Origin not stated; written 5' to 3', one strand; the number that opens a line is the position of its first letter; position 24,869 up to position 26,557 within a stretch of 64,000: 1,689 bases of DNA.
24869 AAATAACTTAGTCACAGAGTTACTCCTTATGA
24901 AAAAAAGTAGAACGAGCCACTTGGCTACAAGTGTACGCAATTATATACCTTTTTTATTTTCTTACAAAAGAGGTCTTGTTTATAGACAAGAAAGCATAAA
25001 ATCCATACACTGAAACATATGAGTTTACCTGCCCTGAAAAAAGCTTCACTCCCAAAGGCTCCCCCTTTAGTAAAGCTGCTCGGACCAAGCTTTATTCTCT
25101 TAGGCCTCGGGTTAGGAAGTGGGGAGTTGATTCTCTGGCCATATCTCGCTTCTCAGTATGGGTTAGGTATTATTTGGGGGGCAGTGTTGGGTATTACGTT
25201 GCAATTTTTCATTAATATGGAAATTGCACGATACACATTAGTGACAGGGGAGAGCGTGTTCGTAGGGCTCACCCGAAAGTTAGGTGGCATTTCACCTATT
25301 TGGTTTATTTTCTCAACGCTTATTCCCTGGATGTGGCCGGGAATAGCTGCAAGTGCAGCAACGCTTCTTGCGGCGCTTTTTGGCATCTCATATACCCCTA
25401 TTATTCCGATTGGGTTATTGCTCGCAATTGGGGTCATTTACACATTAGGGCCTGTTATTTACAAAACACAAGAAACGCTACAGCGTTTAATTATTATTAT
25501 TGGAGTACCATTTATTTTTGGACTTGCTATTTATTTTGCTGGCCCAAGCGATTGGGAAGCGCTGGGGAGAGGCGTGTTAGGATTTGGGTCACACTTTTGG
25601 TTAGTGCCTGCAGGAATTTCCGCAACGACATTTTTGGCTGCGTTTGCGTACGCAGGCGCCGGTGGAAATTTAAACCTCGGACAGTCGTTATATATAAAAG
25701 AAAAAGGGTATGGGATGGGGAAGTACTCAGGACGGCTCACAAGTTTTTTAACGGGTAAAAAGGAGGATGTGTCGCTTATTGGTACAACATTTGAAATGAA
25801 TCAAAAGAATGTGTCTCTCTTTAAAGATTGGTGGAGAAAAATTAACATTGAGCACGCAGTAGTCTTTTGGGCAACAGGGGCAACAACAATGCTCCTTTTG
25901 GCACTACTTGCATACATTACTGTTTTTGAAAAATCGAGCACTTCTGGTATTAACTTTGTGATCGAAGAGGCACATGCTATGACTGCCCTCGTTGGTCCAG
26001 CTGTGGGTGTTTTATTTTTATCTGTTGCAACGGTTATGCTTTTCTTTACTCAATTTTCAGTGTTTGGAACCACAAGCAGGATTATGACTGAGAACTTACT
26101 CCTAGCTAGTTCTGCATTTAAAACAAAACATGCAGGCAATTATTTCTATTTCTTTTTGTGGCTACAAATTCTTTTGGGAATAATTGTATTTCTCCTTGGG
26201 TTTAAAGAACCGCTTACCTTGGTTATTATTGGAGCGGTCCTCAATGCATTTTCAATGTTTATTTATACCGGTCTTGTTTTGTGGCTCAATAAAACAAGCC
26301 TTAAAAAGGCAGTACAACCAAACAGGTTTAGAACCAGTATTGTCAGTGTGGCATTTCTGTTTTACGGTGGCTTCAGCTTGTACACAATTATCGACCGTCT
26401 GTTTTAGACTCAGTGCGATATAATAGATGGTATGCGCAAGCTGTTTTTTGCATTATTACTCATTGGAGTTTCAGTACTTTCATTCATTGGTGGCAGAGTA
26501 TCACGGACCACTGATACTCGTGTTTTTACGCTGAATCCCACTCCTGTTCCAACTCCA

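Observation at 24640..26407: Nramp-fold transporter with a substituted metal-binding motif behind a ~350-nt structured, ORF-poor leader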

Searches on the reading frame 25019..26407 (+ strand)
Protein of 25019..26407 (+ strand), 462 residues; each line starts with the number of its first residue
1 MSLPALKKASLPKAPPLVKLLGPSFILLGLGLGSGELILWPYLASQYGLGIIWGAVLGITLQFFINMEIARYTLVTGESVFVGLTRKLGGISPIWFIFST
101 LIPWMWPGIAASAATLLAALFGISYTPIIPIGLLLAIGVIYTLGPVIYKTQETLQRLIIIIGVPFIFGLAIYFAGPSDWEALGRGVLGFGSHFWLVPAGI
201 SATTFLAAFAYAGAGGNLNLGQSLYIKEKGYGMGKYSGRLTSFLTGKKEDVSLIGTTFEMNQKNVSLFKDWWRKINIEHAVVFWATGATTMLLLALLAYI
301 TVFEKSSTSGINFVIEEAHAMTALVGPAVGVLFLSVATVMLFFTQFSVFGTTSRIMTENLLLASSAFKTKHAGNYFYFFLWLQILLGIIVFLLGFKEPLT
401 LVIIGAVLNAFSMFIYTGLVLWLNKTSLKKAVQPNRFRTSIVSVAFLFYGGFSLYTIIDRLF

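Call 3: search_protein_families(library=pfam, proteins=[window:25019-26407:+], max_evalue=1)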
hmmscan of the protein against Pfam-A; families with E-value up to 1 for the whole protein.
window:25019-26407:+ (462 aa): 0 families

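Call 5: search_protein_families(library=ncbifam, proteins=[window:25019-26407:+], max_evalue=1)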
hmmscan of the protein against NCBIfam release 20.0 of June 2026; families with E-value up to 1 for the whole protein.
window:25019-26407:+ (462 aa): 1 family
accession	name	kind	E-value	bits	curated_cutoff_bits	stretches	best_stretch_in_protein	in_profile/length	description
NF037982.1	Nramp_1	equivalog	2.6e-89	300.2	50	1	22-428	1-404/404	Nramp family divalent metal transporter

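Call 6: search_solved_structures(query=window:25019-26407:+, max_evalue=10, show_alignments=3)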
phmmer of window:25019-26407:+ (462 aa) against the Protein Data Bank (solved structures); distinct sequences matched with E-value up to 10: 1.
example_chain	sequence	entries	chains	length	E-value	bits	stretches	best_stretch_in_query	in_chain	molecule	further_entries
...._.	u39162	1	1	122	0.14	14.2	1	209-261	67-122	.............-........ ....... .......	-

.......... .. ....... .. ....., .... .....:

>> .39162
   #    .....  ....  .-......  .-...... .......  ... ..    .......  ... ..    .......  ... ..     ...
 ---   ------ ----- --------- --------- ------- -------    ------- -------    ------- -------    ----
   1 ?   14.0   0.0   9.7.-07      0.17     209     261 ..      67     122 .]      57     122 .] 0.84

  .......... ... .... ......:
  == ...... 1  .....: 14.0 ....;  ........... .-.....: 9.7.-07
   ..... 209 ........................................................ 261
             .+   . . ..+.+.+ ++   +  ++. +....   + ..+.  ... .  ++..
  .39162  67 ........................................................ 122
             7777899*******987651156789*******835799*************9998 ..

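Call 7: find_homologous_proteins(query=window:25019-26407:+)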
Query window:25019-26407:+ (462 aa): 3017 proteins with E <= 0.001 among 8000 candidates; the best 120 are listed.
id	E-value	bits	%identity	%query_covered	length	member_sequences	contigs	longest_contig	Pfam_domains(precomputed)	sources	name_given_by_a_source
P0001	1.0e-293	992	100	100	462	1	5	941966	-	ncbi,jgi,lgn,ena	-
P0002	9.0e-237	805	78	100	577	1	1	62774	-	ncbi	-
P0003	5.0e-231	786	78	100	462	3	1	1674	-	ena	-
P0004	1.0e-221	755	76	100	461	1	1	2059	-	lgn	-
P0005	1.9e-204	698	69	96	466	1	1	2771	-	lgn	-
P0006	1.9e-197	675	69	100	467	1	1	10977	-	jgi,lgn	-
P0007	5.2e-194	664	66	100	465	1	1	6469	-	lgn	-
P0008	7.3e-190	650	67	100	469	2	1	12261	-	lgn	-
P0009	1.8e-189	649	66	99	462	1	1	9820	-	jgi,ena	-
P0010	3.2e-189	648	64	99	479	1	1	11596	-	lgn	-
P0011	1.7e-188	645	66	100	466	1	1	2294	-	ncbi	-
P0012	3.1e-188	645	64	100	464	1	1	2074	-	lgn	-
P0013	8.0e-188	643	66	100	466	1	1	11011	-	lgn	-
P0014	4.5e-187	641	64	100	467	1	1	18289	-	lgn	-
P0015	4.6e-187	641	64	100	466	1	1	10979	-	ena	-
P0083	9.9e-181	620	63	99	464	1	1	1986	PF01566.26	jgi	jgi:Mn2+/Fe2+ NRAMP family transporter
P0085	1.6e-180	619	62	99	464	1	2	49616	PF01566.26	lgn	-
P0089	1.8e-180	619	62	100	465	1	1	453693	PF01566.26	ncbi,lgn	-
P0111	1.4e-178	613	62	100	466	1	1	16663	PF01566.26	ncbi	-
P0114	1.9e-178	612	62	100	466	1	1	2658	PF01566.26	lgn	-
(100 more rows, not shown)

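Call 11: find_related_loci(query=window:25019-26407:+, collection=genome_contigs, flank=4000)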
Query window:25019-26407:+ (462 aa) in genome_contigs; peptide patterns used: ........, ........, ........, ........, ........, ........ (x = any residue, [..] = any of these).
404 stretches matched a pattern; 333 encode a relative of the query (tblastn E <= 1e-3); the best 80 are kept; 80 distinct loci.
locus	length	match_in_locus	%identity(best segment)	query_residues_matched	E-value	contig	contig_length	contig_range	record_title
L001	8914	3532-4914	79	1-461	0e+0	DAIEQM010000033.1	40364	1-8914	MAG TPA_asm: Candidatus Woesebacteria bacterium isolate clean1188 k141_2007347, whole genome shotgun sequence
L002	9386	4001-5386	62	1-461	3e-180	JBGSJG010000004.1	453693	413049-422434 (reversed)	MAG: Patescibacteria group bacterium isolate JTS-AC151 k141_3479868, whole genome shotgun sequence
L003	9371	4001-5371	63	3-457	4e-175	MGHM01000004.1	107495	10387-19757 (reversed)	MAG: Candidatus Woesebacteria bacterium RIFCSPLOWO2_01_FULL_44_24b rifcsplowo2_01_scaffold_1366, whole genome shotgun se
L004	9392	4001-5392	61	1-462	1e-173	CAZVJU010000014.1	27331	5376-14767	MAG TPA_asm: uncultured Gammaproteobacteria bacterium isolate SRP050083_co3_9 genome assembly, contig: NODE_1199_length_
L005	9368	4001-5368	64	4-457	1e-172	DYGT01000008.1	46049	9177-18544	MAG TPA_asm: Candidatus Microgenomatus sp. isolate BE2012_6_40_25 Afr_mines_BE2012_425_length_46049_cov_10_810193, whole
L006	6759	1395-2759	64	4-456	5e-172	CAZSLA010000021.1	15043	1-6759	MAG TPA_asm: uncultured Gammaproteobacteria bacterium isolate binchicken_co60_48 genome assembly, contig: NODE_5731_leng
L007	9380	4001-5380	61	1-460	3e-170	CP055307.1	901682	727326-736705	MAG: Candidatus Woesebacteria bacterium isolate Ch104b chromosome, complete genome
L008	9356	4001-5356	59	8-457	7e-170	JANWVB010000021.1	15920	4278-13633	MAG: Patescibacteria group bacterium isolate SKYG105 NODE_21_length_15920_cov_2.874456, whole genome shotgun sequence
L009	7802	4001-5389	60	2-462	1e-169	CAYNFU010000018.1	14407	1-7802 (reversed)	MAG TPA_asm: uncultured Gammaproteobacteria bacterium isolate SRP050083_co2_220 genome assembly, contig: NODE_3090_lengt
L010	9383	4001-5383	64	3-461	1e-169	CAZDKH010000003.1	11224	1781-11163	MAG TPA_asm: uncultured Gammaproteobacteria bacterium isolate SRP231805_co4_168 genome assembly, contig: k141_72420, who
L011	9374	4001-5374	64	2-458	8e-169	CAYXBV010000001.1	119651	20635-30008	MAG TPA_asm: uncultured Gammaproteobacteria bacterium isolate SRP191223_co1_10 genome assembly, contig: NODE_46_length_1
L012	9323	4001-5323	65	22-461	4e-168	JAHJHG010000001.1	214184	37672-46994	MAG: Patescibacteria group bacterium isolate Modern_marine_planktonic.mb.16 Modern_marine_plan.mb.16_k141_115749, whole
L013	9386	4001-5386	59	2-461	2e-166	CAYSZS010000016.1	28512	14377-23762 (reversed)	MAG TPA_asm: uncultured Gammaproteobacteria bacterium isolate SRP050083_co1_18 genome assembly, contig: NODE_570_length_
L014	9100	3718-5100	62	1-459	4e-165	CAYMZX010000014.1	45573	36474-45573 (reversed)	MAG TPA_asm: uncultured Gammaproteobacteria bacterium isolate SRP231805_co4_134 genome assembly, contig: k141_47534, who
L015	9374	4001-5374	61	6-461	8e-163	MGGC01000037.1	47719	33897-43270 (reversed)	MAG: Candidatus Woesebacteria bacterium RIFCSPHIGHO2_01_FULL_38_10 rifcsphigho2_01_scaffold_5960, whole genome shotgun s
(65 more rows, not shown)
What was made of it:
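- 25019..26407 (+): Gene for a 462-aa GSGE-type Nramp-superfamily (LeuT-fold) transporter. More than 3000 homologues exist, mostly in Patescibacteria (calls 7, 11).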

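Call 25: find_encoding_contigs(protein=P0001, flank=3000, max_places=3)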
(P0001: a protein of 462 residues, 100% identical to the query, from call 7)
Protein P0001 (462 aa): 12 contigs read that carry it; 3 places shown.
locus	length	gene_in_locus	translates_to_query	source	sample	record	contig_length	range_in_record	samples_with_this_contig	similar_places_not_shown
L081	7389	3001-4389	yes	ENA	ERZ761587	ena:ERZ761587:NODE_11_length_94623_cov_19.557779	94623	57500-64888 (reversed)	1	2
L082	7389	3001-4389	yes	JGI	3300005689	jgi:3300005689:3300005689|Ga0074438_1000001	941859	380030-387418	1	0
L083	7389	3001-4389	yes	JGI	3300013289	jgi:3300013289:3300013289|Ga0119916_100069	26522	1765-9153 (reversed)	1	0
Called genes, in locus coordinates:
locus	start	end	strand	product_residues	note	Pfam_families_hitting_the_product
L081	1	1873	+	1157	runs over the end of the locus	-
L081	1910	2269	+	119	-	-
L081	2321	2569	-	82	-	-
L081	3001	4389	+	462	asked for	-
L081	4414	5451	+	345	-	PF00326:Peptidase_S9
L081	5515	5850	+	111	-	PF04020:Phage_holin_4_2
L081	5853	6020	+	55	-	-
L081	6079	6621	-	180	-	-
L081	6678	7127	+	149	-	-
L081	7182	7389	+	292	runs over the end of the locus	PF05697:Trigger_N, PF05698:Trigger_C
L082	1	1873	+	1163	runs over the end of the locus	-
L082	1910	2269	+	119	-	-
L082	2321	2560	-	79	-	-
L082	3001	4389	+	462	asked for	-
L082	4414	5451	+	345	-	PF00326:Peptidase_S9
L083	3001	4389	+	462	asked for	-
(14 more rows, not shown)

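Call 26: find_encoding_contigs(protein=P0006, flank=2500, max_places=2)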
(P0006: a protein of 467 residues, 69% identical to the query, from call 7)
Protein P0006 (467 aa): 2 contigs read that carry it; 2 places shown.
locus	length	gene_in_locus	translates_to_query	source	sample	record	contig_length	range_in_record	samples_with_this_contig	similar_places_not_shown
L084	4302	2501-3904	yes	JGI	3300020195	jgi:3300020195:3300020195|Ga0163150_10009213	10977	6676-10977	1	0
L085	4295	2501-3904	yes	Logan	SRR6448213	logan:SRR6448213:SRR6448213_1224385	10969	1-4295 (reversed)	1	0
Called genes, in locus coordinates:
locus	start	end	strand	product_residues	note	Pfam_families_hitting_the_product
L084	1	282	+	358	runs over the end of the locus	PF02807:ATP-gua_PtransN, PF00217:ATP-gua_Ptrans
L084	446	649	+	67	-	-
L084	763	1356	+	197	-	PF00293:NUDIX (weak)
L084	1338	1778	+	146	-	-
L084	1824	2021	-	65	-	-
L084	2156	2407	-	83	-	-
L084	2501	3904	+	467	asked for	-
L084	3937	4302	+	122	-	?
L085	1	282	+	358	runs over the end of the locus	PF02807:ATP-gua_PtransN, PF00217:ATP-gua_Ptrans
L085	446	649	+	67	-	-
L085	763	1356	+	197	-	PF00293:NUDIX (weak)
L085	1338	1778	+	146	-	-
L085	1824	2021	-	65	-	-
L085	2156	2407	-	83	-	-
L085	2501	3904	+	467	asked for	-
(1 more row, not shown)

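Call 27: find_encoding_contigs(protein=P0005, flank=2500, max_places=2)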
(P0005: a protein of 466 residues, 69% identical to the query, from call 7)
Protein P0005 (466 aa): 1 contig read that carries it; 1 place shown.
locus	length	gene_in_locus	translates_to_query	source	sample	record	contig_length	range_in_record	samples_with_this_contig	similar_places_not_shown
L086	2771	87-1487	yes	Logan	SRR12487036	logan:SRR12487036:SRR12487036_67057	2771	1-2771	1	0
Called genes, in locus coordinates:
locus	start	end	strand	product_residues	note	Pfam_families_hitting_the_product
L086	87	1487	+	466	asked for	-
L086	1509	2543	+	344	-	PF12146:Hydrolase_4 (faint), PF00326:Peptidase_S9 (weak)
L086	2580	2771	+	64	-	?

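Call 28: find_encoding_contigs(protein=P0004, flank=2500, max_places=2)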
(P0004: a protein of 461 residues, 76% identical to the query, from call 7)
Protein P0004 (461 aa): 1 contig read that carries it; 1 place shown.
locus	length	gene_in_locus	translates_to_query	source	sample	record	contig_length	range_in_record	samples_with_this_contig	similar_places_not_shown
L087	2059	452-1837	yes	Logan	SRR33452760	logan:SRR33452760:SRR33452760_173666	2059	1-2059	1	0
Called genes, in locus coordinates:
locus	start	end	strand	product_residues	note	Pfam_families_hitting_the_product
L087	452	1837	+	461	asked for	-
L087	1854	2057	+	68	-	?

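Call 29: find_encoding_contigs(protein=P0008, flank=2500, max_places=2)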
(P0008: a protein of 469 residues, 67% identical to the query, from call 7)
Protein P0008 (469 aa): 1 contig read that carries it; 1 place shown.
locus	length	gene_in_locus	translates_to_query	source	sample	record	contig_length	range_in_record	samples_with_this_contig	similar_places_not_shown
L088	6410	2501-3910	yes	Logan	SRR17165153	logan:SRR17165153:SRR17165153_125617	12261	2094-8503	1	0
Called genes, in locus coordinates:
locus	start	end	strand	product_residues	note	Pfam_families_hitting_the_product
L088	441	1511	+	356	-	PF00932:LTD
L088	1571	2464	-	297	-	PF12705:PDDEXK_1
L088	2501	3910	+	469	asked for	-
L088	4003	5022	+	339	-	PF01738:DLH (faint), PF20434:BD-FAE (faint), PF00326:Peptidase_S9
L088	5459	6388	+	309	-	PF05697:Trigger_N, PF05698:Trigger_C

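Call 31: search_solved_structures(query=A2, max_evalue=10, show_alignments=3)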
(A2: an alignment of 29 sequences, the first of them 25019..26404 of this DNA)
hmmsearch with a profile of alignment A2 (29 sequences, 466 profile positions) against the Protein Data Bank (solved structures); distinct sequences matched with E-value up to 10: 0.
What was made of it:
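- Tried and rejected: Sequence searches of the protein and of a 29-sequence profile against PDB chains found no Nramp at E <= 10 (calls 6, 31).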

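Call 33: search_protein_families(library=pfam, alignment_id=A2, max_evalue=10)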
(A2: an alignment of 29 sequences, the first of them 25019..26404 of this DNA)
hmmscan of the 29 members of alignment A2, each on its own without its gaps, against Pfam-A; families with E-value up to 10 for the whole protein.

A. member 1, window:25019-26404:+ (462 aa): 0 families

B. families by the number of members that match (of 29 scanned): 9 families
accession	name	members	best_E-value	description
PF00957.27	Synaptobrevin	4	0.057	Synaptobrevin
PF14143.11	YrhC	4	0.3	YrhC-like protein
PF01566.24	Nramp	2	9.3e-06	Natural resistance-associated macrophage protein-like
PF06946.16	Phage_holin_5_1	1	0.052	Bacteriophage A118-like holin, Hol118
PF01496.24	V_ATPase_I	1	0.32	V-type ATPase 116kDa subunit family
PF10766.14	AcrZ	1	0.34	Multidrug efflux pump-associated protein AcrZ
PF07850.20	Renin_r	1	0.53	Renin receptor-like transmembrane spanning segment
PF15957.10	Comm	1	0.83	Commissureless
PF16996.10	Asp4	1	1.4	Accessory secretory protein Sec Asp4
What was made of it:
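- Closest known: APC-family amino-acid carriers. Different: No AA_permease Pfam match was found (call 33).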

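Call 40: predict_structure(alignment_id=A2)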
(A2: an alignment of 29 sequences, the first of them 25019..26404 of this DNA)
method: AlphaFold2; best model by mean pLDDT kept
length: 462 residues; sequences in the alignment: 29
mean_pLDDT: 85.8   pTM: 0.88
mean pLDDT of the five models: 85.8, 85.0, 82.6, 81.8, 79.4
residues with pLDDT >= 90: 221; 70-90: 192; 50-70: 39; < 50: 10
segments of 3 or more residues with pLDDT < 50: 23-32
pLDDT, mean of each block of 10 residues (from residue 1): 82 88 46 67 93 91 90 92 90 91 88 94 93 92 68 70 87 96 94 86 85 62 80 83 68 86 95 91 84 94 82 93 94 91 83 90 89 91 95 90 86 87 94 95 88 77 75
secondary structure, 60 per line:
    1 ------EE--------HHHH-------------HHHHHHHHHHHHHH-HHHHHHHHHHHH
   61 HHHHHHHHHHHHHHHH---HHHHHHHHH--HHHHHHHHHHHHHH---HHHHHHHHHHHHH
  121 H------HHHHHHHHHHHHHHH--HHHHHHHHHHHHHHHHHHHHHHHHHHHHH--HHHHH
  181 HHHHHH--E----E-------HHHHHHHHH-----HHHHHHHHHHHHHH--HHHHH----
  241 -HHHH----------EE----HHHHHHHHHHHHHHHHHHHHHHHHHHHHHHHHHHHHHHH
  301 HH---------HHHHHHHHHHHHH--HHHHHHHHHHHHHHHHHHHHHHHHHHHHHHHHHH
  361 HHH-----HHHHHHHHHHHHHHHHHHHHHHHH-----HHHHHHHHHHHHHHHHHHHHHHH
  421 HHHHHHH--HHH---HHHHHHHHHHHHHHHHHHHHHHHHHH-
elements in order: H17-20 H34-47 H49-76 H80-88 H91-104 H108-121 H128-142 H145-173 H176-186 H202-210 H216-229 H232-236 H242-245 H262-302 H312-324 H327-363 H369-392 H398-427 H436-461
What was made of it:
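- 25019..26407 (+): The AF2 model has pLDDT 85.8 and pTM 0.88 (call 40).
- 25643..25675 (+): Codons for F209-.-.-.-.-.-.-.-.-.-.219, the Gly/Ala-rich unwound part of TM6, which has no Met or His. AF2 secondary structure shows helix 202-210, coil 211-215 and helix 216-229 (call 40).
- On Nramp superfamily in the broad sense (NCBIfam NF037982; LeuT fold): The AF2 model has pLDDT 85.8 and pTM 0.88 with breaks at residues 21-33 and 211-215 (call 40).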

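Call 42: fold_search(model_id=the predicted structure, library=pdb)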
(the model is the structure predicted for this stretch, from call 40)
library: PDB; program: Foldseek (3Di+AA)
matches with E <= 10: 502; with E <= 0.001: 85
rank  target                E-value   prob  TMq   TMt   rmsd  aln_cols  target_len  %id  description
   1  6d91                  3.5e-08  1.00  0.67  0.77   5.0       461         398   14  Crystal structure of the Deinococcus radiodurans Nramp/MntH divalent transition metal transporter in the outward-open, a (released 2019-02-13)
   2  8e5s                  6.3e-08  1.00  0.68  0.79   5.0       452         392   15  X-ray structure of the Deinococcus radiodurans Nramp/MntH divalent transition metal transporter WT in an occluded state (released 2023-05-03)
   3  9a52_A                7.5e-08  1.00  0.67  0.76   3.8       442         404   14  Integrative model of YCSG-FABL by crosslinking MS and deep learning (released 2024-09-18)
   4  8e60                  8.9e-08  1.00  0.68  0.79   4.2       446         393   14  X-ray structure of the Deinococcus radiodurans Nramp/MntH divalent transition metal transporter WT in an occluded, manga (released 2023-05-03)
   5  8e6h                  1.1e-07  1.00  0.70  0.82   4.1       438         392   13  X-ray structure of the Deinococcus radiodurans Nramp/MntH divalent transition metal transporter A47W mutant in an occlud (released 2023-05-03)
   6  6c3i_B                2.2e-07  1.00  0.69  0.80   4.3       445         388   15  Crystal structure of the Deinococcus radiodurans Nramp/MntH divalent transition metal transporter G45R mutant in an in (released 2019-02-13)
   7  6c3i_A                4.8e-07  1.00  0.63  0.74   5.4       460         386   14  Crystal structure of the Deinococcus radiodurans Nramp/MntH divalent transition metal transporter G45R mutant in an in (released 2019-02-13)
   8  5m94_A                5.2e-07  1.00  0.65  0.74   5.6       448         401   14  Crystal structure of Staphylococcus capitis divalent metal ion transporter (DMT) in complex with nanobody (released 2016-12-21)
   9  8e6l                  8.1e-07  1.00  0.67  0.79   5.5       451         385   14  X-ray structure of the Deinococcus radiodurans Nramp/MntH divalent transition metal transporter D296A mutant in an inwar (released 2023-05-03)
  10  8e6m                  8.1e-07  1.00  0.67  0.78   5.0       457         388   14  X-ray structure of the Deinococcus radiodurans Nramp/MntH divalent transition metal transporter WT in an inward-open, ca (released 2023-05-03)
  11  8e6i                  9.7e-07  1.00  0.69  0.80   4.5       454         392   15  X-ray structure of the Deinococcus radiodurans Nramp/MntH divalent transition metal transporter M230A mutant in an inwar (released 2023-05-03)
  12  10ky_B                1.0e-06  1.00  0.64  0.77   5.6       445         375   13  X-ray structure of the Bacteroides fragilis Nramp/MntH divalent transition metal transporter WT in an inward-open, sta (released 2026-03-04)
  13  10ky_A                1.1e-06  1.00  0.63  0.77   5.6       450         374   13  X-ray structure of the Bacteroides fragilis Nramp/MntH divalent transition metal transporter WT in an inward-open, sta (released 2026-03-04)
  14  7qia_A                1.3e-06  1.00  0.68  0.77   5.0       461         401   14  Structure of apo-EleNRMT in complex with two nanobodies at 3.5A (released 2021-12-29)
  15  10le_B                1.3e-06  1.00  0.63  0.77   5.1       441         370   12  X-ray structure of the Bacteroides fragilis Nramp/MntH divalent transition metal transporter WT in an inward-open, man (released 2026-03-04)
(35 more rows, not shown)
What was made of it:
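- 25019..26407 (+): The top Foldseek hits are DraNramp, YcsG and EleNRMT (call 42).
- On Nramp superfamily in the broad sense (NCBIfam NF037982; LeuT fold): The top 18 Foldseek hits are Nramp, YcsG or NRMT structures (call 42).
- Closest known: Canonical SLC11/Nramp/MntH Mn2+/Fe2+:H+ symporters. Same: They share the LeuT-type fold and give the best structural matches (Foldseek E about 1e-7 to 1e-8, target-normalised TM-score 0.74-0.82, call 42).
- Closest known: NRMT, Nramp-related Mg2+ transporters. Same: EleNRMT is a close structural hit (call 42).
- Closest known: YcsG/PxpT. Same: The YcsG model 9A52 is among the top structural hits and has the lowest rmsd (3.8 A, call 42).
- Closest known: APC-family amino-acid carriers. 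Same: They belong to the same superfamily fold and form the second tier of structural hits (call 42).
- APC amino-acid carriers come next at 0.57-0.63 (calls 40, 42). NF037982 matches (call 5) and the fold is nearest to MntH structures (call 42). One carboxylate is retained, and the fold is close to EleNRMT (7qia, call 42).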
